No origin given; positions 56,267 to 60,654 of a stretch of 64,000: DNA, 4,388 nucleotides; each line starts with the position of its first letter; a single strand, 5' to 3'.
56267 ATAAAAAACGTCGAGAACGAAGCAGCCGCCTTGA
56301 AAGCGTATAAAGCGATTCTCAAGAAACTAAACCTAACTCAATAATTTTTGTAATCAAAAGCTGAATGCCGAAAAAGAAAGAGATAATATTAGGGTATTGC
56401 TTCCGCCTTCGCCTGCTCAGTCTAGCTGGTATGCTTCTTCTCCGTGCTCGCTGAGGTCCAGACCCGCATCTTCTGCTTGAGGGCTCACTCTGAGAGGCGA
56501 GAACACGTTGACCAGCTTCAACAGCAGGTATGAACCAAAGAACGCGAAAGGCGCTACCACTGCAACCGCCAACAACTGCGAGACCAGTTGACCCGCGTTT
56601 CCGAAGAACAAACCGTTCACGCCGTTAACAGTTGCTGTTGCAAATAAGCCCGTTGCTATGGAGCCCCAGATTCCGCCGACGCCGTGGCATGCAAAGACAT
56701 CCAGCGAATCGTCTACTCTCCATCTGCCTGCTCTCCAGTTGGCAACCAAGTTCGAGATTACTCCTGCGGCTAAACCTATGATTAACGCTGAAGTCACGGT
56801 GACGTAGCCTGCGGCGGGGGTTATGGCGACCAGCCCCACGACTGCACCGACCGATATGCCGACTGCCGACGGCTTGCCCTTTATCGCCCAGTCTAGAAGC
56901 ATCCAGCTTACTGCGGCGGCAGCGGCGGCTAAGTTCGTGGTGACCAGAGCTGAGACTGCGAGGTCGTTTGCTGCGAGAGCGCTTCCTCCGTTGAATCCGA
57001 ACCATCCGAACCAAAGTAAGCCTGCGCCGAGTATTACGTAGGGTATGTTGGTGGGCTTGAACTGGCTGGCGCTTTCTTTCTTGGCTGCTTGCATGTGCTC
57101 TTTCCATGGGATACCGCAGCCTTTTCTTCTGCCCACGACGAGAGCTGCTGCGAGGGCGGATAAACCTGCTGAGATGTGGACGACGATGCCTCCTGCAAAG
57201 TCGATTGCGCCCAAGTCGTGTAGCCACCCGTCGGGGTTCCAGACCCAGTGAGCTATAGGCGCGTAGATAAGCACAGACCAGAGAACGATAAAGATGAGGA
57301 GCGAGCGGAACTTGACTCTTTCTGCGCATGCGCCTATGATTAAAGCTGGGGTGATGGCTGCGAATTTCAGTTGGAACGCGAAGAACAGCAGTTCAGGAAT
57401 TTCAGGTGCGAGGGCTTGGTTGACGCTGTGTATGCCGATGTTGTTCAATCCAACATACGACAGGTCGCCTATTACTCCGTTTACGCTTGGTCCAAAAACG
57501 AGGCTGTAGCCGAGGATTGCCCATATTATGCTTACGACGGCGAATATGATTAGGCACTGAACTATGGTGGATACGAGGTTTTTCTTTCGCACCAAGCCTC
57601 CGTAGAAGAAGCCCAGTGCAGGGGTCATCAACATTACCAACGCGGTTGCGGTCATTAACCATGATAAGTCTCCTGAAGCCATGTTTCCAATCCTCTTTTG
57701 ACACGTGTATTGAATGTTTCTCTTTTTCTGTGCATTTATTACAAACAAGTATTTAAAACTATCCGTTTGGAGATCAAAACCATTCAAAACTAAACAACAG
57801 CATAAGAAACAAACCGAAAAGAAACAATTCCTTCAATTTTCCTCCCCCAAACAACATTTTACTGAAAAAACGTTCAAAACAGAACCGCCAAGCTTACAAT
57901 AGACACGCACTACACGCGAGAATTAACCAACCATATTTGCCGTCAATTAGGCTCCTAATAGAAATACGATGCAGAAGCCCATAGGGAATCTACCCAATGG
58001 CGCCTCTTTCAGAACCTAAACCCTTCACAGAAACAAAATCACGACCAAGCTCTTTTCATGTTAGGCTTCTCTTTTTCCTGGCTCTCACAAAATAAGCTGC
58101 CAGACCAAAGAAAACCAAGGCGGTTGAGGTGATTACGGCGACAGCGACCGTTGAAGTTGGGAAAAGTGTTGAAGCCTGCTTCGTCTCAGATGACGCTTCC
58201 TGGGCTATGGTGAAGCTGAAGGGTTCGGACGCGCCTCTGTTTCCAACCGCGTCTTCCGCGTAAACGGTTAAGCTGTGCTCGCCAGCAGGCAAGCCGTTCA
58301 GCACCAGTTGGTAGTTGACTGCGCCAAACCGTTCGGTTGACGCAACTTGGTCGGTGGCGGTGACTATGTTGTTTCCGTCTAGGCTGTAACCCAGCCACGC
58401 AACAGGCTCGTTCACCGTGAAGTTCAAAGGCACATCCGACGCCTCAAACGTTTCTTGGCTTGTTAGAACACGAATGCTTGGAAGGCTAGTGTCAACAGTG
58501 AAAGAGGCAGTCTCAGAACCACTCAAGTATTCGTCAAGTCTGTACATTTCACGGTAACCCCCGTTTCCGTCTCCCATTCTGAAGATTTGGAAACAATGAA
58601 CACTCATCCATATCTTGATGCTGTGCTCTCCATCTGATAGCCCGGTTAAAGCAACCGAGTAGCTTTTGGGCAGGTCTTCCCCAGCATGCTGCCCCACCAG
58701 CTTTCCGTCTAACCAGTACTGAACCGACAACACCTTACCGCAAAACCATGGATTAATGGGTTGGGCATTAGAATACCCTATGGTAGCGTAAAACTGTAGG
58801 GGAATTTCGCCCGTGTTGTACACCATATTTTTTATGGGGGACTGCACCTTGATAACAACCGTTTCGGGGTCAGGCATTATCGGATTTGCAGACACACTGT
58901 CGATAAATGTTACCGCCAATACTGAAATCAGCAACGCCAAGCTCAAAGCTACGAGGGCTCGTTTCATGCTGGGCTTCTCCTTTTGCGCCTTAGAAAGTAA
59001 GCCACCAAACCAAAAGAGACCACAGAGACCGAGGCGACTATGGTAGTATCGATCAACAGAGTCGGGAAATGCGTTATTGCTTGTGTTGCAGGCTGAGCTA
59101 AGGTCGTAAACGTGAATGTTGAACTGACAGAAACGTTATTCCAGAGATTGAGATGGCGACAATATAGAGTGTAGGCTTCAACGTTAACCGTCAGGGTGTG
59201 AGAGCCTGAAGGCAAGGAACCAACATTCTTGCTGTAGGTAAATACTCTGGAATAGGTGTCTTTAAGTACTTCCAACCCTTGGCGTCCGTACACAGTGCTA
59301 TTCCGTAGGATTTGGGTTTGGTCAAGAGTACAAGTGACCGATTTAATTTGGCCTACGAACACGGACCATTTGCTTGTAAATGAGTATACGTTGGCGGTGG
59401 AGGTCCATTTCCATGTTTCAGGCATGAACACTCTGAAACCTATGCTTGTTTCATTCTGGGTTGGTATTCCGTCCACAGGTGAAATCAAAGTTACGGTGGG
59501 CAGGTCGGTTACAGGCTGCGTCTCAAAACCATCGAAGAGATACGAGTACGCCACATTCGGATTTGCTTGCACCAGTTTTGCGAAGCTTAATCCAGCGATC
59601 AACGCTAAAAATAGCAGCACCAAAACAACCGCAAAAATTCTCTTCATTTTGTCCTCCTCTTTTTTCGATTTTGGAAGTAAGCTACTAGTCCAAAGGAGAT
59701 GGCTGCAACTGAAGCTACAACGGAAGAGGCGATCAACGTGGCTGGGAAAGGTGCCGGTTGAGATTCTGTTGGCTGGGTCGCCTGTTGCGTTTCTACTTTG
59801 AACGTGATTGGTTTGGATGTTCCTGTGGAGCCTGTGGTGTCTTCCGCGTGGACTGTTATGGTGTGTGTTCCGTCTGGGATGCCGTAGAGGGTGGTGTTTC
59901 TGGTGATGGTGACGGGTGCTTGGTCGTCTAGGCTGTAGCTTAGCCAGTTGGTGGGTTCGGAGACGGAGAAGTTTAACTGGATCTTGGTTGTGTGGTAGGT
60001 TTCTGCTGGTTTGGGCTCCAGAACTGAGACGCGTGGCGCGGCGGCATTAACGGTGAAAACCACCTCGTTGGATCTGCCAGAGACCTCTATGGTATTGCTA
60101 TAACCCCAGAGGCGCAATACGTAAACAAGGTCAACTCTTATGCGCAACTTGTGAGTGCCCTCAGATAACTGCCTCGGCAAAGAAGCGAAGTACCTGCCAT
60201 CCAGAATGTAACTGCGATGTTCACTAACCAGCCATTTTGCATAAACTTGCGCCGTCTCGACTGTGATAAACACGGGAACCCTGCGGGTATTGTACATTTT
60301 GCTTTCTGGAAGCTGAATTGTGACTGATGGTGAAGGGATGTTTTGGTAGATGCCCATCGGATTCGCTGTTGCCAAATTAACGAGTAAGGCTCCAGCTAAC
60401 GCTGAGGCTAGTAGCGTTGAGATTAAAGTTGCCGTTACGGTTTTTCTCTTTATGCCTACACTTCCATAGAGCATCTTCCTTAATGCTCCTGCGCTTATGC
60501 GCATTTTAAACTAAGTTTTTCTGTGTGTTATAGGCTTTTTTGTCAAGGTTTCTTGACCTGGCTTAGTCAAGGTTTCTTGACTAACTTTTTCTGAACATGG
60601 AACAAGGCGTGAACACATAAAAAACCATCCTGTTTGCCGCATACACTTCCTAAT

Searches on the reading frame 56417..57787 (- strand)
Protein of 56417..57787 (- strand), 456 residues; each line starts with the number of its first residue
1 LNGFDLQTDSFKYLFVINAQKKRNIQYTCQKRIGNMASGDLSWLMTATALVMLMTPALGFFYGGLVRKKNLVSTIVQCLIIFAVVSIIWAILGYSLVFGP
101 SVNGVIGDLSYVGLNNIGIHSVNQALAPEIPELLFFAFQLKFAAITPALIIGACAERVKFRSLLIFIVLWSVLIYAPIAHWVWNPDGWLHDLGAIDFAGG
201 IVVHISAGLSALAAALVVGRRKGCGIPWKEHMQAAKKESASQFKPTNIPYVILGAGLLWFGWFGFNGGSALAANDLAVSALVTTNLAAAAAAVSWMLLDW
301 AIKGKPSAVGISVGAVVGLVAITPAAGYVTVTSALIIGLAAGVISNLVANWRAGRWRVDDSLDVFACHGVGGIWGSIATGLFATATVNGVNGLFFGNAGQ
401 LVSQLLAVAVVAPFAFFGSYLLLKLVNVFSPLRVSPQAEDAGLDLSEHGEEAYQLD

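Call 13: search_protein_families(library=pfam, proteins=[window:56417-57787:-], max_evalue=0.001)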
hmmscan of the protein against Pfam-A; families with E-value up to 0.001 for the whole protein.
window:56417-57787:- (456 aa): 1 family
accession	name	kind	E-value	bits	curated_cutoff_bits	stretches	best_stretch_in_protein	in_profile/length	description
PF00909.26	Ammonium_transp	-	1e-120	403.6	23.2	1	43-453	2-399/399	Ammonium Transporter Family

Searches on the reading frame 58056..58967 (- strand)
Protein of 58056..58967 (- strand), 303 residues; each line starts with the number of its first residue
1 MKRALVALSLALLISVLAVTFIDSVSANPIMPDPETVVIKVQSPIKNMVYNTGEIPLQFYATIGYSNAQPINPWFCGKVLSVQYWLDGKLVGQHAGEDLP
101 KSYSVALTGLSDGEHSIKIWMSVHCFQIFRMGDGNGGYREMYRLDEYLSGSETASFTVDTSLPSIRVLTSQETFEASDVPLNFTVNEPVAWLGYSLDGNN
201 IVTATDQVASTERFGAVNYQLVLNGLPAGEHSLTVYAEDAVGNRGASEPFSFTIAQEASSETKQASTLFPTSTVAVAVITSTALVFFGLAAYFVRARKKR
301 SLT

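Call 9: search_protein_families(library=pfam, proteins=[window:58056-58967:-], max_evalue=0.1)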
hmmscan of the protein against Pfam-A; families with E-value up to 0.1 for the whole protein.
window:58056-58967:- (303 aa): 3 families
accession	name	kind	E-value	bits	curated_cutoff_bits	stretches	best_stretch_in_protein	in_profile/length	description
PF17957.7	Big_7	-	1.1e-05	26.4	24.1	1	78-119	31-70/70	Bacterial Ig domain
PF19077.6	Big_13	-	0.00062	20.7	27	1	209-254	56-100/102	Bacterial Ig-like domain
PF24421.1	Ig_J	-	0.015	15.8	29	1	205-255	54-102/104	Tip attachment protein J, Ig-like domain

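Call 10: search_protein_families(library=ncbifam, proteins=[window:58056-58967:-], max_evalue=1)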
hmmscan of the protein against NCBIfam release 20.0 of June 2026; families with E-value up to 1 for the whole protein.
window:58056-58967:- (303 aa): 4 families
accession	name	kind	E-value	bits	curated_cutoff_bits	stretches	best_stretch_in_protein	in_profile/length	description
NF047446.1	barrel_OmpL47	domain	0.0091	16.4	40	1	228-254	42-68/68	OmpL47-type beta-barrel domain-containing protein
NF033707.1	T9SS_sortase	equivalog_domain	0.021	12.5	420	1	213-264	950-998/1095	type IX secretion system sortase PorU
NF033510.3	Ca_tandemer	repeat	0.037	14.4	50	1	155-244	3-95/96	Ca2+-stabilized repeat-containing adhesin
NF040520.1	Ig_like_BLP2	equivalog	0.038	12.1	750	1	224-284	578-639/730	Ig-like repeat protein Blp2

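Call 19: find_homologous_proteins(query=window:58056-58967:-, max_evalue=0.001)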
Query window:58056-58967:- (303 aa): 89 proteins with E <= 0.001 among 3009 candidates.
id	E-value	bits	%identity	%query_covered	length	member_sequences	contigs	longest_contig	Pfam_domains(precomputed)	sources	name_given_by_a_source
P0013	5.9e-196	668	100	100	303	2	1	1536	PF17957.8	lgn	-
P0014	9.1e-126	437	69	92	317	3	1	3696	-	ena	-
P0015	5.2e-99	350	60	98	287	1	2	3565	PF17957.8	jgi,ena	-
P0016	1.2e-89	319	56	93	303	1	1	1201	-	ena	-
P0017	2.0e-89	318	55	99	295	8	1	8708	-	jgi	jgi:hypothetical protein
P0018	1.9e-87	312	53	99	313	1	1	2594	-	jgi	jgi:hypothetical protein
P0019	7.5e-84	300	54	91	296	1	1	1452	-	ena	-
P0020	7.9e-83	297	55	99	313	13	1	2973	-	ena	-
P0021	5.6e-81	290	61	84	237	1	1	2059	PF17957.8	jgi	jgi:hypothetical protein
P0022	4.5e-80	288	52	99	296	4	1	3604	-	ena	-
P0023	4.3e-79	284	53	97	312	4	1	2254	PF17957.8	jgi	jgi:hypothetical protein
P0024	8.0e-76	274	53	96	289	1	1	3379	-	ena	-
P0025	1.6e-75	273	53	90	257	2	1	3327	-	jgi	jgi:hypothetical protein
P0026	2.5e-73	265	53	82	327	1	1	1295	-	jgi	jgi:hypothetical protein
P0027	5.7e-71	258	49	99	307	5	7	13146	-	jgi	jgi:hypothetical protein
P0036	1.4e-48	184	42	93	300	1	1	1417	PF19077.7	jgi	jgi:hypothetical protein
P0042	2.7e-44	170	39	94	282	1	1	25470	PF19077.7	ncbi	-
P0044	1.8e-42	164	40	92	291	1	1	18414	PF09136.17,PF19077.7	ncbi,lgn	-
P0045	2.0e-39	154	39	94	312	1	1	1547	PF19077.7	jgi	jgi:hypothetical protein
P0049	4.2e-29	120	35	87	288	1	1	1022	PF19077.7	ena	-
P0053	2.3e-27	115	38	79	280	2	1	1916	PF17957.8,PF19077.7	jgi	-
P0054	6.6e-26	110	32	81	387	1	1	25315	PF13750.13,PF19077.7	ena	-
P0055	6.8e-26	110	32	50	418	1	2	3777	PF24421.2,PF19077.7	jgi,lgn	-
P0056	5.4e-23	100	32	88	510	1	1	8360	PF13229.13,PF19077.7,PF05048.20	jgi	jgi:parallel beta-helix repeat protein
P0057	9.0e-23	100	37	52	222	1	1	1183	PF24421.2,PF19077.7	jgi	jgi:hypothetical protein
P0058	5.7e-22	97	32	99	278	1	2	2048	PF19077.7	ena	-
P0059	9.1e-22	96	37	52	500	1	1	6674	PF19077.7,PF05048.20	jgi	jgi:parallel beta-helix repeat protein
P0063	2.6e-20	91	32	85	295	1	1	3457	PF17957.8,PF19077.7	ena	-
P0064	4.0e-20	91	32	85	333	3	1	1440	PF17957.8,PF19077.7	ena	-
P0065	1.0e-19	90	32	85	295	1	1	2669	PF19077.7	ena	-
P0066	1.2e-19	89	30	93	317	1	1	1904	PF19077.7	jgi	jgi:hypothetical protein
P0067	1.6e-19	89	28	91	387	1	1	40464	PF19077.7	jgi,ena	-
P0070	9.9e-19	86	32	92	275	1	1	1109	PF19077.7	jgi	jgi:hypothetical protein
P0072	5.2e-18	84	38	50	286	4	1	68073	PF17957.8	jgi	jgi:hypothetical protein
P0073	1.4e-17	82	28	75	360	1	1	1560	PF14686.13,PF24421.2,PF19077.7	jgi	-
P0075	6.6e-16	77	31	58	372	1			PF13750.13,PF19077.7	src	-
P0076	1.4e-15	76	31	72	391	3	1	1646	PF19077.7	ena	-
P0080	1.6e-14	72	32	77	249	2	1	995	PF13750.13,PF19077.7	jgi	jgi:hypothetical protein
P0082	5.3e-14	71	34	64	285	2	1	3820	PF19077.7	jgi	jgi:hypothetical protein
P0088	3.0e-11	62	31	98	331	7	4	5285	PF19077.7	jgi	-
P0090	1.7e-9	56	31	72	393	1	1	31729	-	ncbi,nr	ncbi:hypothetical protein JW988_03265 [Candidatus Bathyarchaeota archaeon]|nr:hypothetical protein [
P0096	5.9e-7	48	27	65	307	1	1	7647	PF19077.7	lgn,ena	-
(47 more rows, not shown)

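Call 34: find_encoding_contigs(protein=P0072, flank=10000, max_places=2)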
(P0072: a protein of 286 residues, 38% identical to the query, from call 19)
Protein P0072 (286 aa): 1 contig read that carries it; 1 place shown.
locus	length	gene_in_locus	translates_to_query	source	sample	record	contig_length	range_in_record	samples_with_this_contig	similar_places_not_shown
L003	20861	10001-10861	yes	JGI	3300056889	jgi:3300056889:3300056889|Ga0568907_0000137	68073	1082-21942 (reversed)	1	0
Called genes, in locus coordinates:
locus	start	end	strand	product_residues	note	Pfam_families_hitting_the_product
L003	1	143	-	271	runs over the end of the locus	PF01493:GXGXG (faint)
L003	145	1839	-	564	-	PF01979:Amidohydro_1 (faint), PF07969:Amidohydro_3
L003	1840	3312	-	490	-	PF00384:Molybdopterin (faint)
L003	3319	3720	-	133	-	PF01568:Molydop_binding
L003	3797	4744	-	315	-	PF01874:CitG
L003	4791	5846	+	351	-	-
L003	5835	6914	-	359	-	PF01909:NTP_transf_2 (faint)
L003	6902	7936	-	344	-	-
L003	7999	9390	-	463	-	-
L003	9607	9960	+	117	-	PF18902:DUF5658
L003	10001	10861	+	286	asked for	PF17957:Big_7 (faint)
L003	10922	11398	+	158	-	-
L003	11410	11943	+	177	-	PF03205:MobB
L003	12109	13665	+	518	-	PF10977:DUF2797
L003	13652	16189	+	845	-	-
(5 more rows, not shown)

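Call 35: find_encoding_contigs(protein=P0067, flank=10000, max_places=2)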
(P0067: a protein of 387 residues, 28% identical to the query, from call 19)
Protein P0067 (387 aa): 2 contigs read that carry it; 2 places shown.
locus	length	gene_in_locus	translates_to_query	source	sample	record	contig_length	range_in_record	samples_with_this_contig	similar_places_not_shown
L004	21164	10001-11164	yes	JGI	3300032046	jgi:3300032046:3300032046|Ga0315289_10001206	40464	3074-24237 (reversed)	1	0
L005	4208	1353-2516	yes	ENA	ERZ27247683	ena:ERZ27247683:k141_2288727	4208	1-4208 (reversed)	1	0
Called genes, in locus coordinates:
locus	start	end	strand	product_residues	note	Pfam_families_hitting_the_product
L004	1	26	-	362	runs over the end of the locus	PF01032:FecCD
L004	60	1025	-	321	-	PF01497:Peripla_BP_2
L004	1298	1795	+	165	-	-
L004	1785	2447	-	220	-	PF27252:AF_1314_C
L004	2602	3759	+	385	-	PF20706:GT4-conflict, PF13439:Glyco_transf_4, PF13579:Glyco_trans_4_4, PF00534:Glycos_transf_1, PF13692:Glyco_trans_1_4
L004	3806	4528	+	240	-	PF13641:Glyco_tranf_2_3 (faint), PF00535:Glycos_transf_2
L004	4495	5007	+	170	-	PF07760:DUF1616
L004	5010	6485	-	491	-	PF23545:Zn_ribbon_HMPTM, PF04055:Radical_SAM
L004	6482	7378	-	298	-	PF01040:UbiA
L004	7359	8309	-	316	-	PF01073:3Beta_HSD, PF01370:Epimerase, PF02719:Polysacc_synt_2, PF04321:RmlD_sub_bind, PF16363:GDP_Man_Dehyd, PF07993:NAD_binding_4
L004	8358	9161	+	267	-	PF02654:CobS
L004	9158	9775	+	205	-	PF00483:NTP_transferase (weak), PF01128:IspD, PF02348:CTP_transf_3, PF12804:NTP_transf_3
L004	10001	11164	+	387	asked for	PF19077:Big_13 (faint)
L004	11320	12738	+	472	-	PF13353:Fer4_12, PF04055:Radical_SAM, PF13186:SPASM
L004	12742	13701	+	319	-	PF04015:DUF362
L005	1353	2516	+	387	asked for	PF19077:Big_13 (faint)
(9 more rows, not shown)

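Call 36: find_encoding_contigs(protein=P0090, flank=10000, max_places=2)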
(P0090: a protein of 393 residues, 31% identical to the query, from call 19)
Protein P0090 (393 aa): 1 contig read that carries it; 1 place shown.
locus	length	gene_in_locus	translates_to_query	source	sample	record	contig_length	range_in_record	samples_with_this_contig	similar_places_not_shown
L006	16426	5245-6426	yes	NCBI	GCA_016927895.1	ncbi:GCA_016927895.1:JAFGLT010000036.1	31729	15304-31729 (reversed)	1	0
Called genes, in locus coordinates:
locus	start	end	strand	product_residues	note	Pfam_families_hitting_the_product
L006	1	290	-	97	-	?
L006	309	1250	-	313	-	PF12849:PBP_like_2, PF13531:SBP_bac_11 (faint), PF12727:PBP_like (weak)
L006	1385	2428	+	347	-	PF04014:MazE_antitoxin, PF01895:PhoU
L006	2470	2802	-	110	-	-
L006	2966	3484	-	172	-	PF11969:DcpS_C, PF01230:HIT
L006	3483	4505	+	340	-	-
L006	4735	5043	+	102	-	-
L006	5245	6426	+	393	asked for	-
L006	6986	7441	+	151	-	PF03692:CxxCxxCC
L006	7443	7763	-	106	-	-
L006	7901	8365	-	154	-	PF01948:PyrI, PF02748:PyrI_C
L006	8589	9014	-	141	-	-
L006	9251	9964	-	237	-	PF24038:DUF7347, PF01022:HTH_5 (weak), PF06271:RDD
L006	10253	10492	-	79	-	PF01423:LSM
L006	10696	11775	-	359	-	PF22842:Pel9A-like_beta_helix (weak), PF05048:NosD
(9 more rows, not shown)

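Call 66: predict_structure(alignment_id=A6)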
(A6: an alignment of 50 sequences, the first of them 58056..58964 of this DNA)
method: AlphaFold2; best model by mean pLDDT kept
length: 302 residues; sequences in the alignment: 50
mean_pLDDT: 85.8   pTM: 0.68
mean pLDDT of the five models: 85.8, 85.0, 82.2, 82.3, 81.9
residues with pLDDT >= 90: 184; 70-90: 65; 50-70: 42; < 50: 11
segments of 3 or more residues with pLDDT < 50: 263-267, 269-274
pLDDT, mean of each block of 10 residues (from residue 1): 78 73 59 91 98 98 75 79 98 96 98 98 92 92 94 98 94 95 94 97 76 82 96 97 97 84 49 51 72 78 65
secondary structure, 60 per line:
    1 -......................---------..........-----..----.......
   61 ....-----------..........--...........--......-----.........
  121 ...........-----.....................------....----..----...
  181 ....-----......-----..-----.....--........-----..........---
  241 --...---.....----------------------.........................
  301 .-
elements in order: H2-23 E33-42 E54-64 E76-85 E88-98 E101-106 E112-131 E137-157 E164-167 E178-184 E190-195 E208-212 E215-222 E228-237 E243-245 E249-253 H276-301

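Call 71: fold_search(model_id=the predicted structure, library=pdb)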
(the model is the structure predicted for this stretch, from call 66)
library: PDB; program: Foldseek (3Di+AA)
matches with E <= 10: 1825; with E <= 0.001: 400
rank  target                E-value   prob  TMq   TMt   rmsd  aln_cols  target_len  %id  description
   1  3pdd                  1.9e-08  1.00  0.33  0.46   8.3       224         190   15  Structures of Clostridium thermocellum CbhA fibronectin(III)-like modules (released 2011-11-23)
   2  2yn3_A                9.0e-08  1.00  0.39  0.42   9.7       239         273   16  Structural insight into the giant calcium-binding adhesin SiiE: implications for the adhesion of Salmonella enterica t (released 2013-04-03)
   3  2yn5_A                1.7e-07  1.00  0.40  0.43   9.5       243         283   15  Structural insight into the giant calcium-binding adhesin SiiE: implications for the adhesion of Salmonella enterica t (released 2013-04-03)
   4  2yn3_C                1.9e-07  1.00  0.41  0.43  10.4       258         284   15  Structural insight into the giant calcium-binding adhesin SiiE: implications for the adhesion of Salmonella enterica t (released 2013-04-03)
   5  2f8v_A                1.9e-07  1.00  0.21  0.30  13.1       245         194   16  Structure of full length telethonin in complex with the N-terminus of titin (released 2006-06-27)
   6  4lla_A                2.0e-07  1.00  0.25  0.35  14.5       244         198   11  Crystal structure of D3D4 domain of the LILRB2 molecule (released 2013-09-11)
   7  1ya5_A                5.2e-07  1.00  0.22  0.30  13.0       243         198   16  Crystal structure of the titin domains z1z2 in complex with telethonin (released 2005-12-20)
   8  2yn5_B                7.1e-07  1.00  0.40  0.42   9.6       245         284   15  Structural insight into the giant calcium-binding adhesin SiiE: implications for the adhesion of Salmonella enterica t (released 2013-04-03)
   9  6eg0_B                9.2e-07  1.00  0.21  0.21  28.7       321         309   12  Crystal structure of Dpr4 Ig1-Ig2 in complex with DIP-Eta Ig1-Ig3 (released 2018-11-28)
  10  3b5h_D                9.7e-07  1.00  0.24  0.35  12.1       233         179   13  Crystal structure of the extracellular portion of HAb18G/CD147 (released 2008-05-06)
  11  6fwx_B                9.7e-07  1.00  0.22  0.31  14.8       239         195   13  Chimeric titin Z1Z2-Z1Z2 tandem (Z1212) functionalized with a GRGDS exogenous peptide from fibronectin (released 2019-03-27)
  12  2f8v_C                1.1e-06  1.00  0.20  0.29  12.9       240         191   16  Structure of full length telethonin in complex with the N-terminus of titin (released 2006-06-27)
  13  7ahs_B                1.1e-06  1.00  0.21  0.23  26.6       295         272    9  titin-N2A Ig81-Ig83 (released 2021-03-24)
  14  6grq_A                1.2e-06  1.00  0.27  0.16  13.1       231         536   11  Paired immunoglobulin-like receptor B (PirB) or Leukocyte immunoglobulin-like receptor subfamily B member 3 (LILRB3) f (released 2019-02-06)
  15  6grs_B                1.4e-06  1.00  0.27  0.15  13.6       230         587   11  Paired immunoglobulin-like receptor B (PirB) or Leukocyte immunoglobulin-like receptor subfamily B member 3 (LILRB3) f (released 2019-02-06)
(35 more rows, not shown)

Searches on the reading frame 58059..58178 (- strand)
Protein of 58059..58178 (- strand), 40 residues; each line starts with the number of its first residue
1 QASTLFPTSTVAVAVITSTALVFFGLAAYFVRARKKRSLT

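Call 31: search_protein_families(library=ncbifam, proteins=[window:58059-58178:-], max_evalue=10)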
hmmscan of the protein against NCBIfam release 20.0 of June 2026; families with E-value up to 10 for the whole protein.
seq(40 aa): 3 families
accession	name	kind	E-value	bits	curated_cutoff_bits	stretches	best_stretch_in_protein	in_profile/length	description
TIGR03493.1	cellullose_BcsF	equivalog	0.088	12.8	56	1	13-32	7-26/62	cellulose biosynthesis protein BcsF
TIGR02595.1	PEP_CTERM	domain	0.39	11.7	16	1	17-36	5-24/24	PEP-CTERM sorting domain-containing protein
NF033507.3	Loki-CTERM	subfamily_domain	0.73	10.2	19.9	1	21-37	10-26/27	Loki-CTERM sorting domain-containing protein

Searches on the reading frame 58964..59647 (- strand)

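Call 9: search_protein_families(library=pfam, proteins=[window:58964-59647:-], max_evalue=0.1)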
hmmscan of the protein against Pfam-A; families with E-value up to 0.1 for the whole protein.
window:58964-59647:- (227 aa): 1 family
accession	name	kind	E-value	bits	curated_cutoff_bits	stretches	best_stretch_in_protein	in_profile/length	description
PF03170.19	BcsB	-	0.079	11.7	21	1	158-207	107-159/606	Bacterial cellulose synthase subunit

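Call 10: search_protein_families(library=ncbifam, proteins=[window:58964-59647:-], max_evalue=1)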
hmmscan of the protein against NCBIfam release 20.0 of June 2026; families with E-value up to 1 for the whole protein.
window:58964-59647:- (227 aa): 1 family
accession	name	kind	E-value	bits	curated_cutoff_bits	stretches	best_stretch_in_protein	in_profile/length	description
NF040942.2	hypo_ExtJ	equivalog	0.083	13.3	52.5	1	1-26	1-26/77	selenite/tellurite reduction operon protein ExtJ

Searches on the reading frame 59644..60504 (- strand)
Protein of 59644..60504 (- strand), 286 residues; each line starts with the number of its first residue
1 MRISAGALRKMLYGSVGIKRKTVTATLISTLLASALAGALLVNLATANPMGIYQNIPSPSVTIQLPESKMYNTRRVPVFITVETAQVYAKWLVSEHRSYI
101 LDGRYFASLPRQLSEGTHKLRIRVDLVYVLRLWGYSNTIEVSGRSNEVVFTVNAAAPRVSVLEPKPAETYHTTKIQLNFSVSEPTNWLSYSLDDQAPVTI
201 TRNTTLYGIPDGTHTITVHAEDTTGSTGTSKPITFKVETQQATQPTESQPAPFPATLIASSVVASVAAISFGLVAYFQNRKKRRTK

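Call 9: search_protein_families(library=pfam, proteins=[window:59644-60504:-], max_evalue=0.1)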
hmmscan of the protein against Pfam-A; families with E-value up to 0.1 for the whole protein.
window:59644-60504:- (286 aa): 4 families
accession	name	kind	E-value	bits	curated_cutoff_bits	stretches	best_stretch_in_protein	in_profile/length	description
PF19077.6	Big_13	-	1.8e-06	28.8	27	1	174-239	40-102/102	Bacterial Ig-like domain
PF24421.1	Ig_J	-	0.074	13.6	29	0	204-238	68-102/104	Tip attachment protein J, Ig-like domain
PF18911.6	PKD_4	-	0.075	13.5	27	0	155-237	2-85/85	PKD domain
PF21226.3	MalQ_N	-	0.089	13.6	24.1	0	74-124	23-78/91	MalQ N-terminal beta sandwich domain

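Call 10: search_protein_families(library=ncbifam, proteins=[window:59644-60504:-], max_evalue=1)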
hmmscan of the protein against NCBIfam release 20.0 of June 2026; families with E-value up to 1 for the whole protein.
window:59644-60504:- (286 aa): 5 families
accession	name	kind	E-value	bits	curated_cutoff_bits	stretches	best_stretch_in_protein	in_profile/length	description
NF050032.1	Rv1733c_fam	subfamily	0.0078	16.1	80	1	210-284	91-166/180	Rv1733c family protein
NF038367.1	OM_lipo_TUL4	subfamily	0.011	16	75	1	164-246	35-117/149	TUL4 family lipoprotein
NF033707.1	T9SS_sortase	equivalog_domain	0.053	11.1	420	1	203-255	955-1006/1095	type IX secretion system sortase PorU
NF045534.1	small_EYxxD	equivalog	0.11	12.3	29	1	261-284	14-36/37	EYxxD motif small membrane protein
NF053870.1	DS2_1_antiphage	equivalog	0.25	10.6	400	0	229-271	112-153/299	anti-phage phospholipase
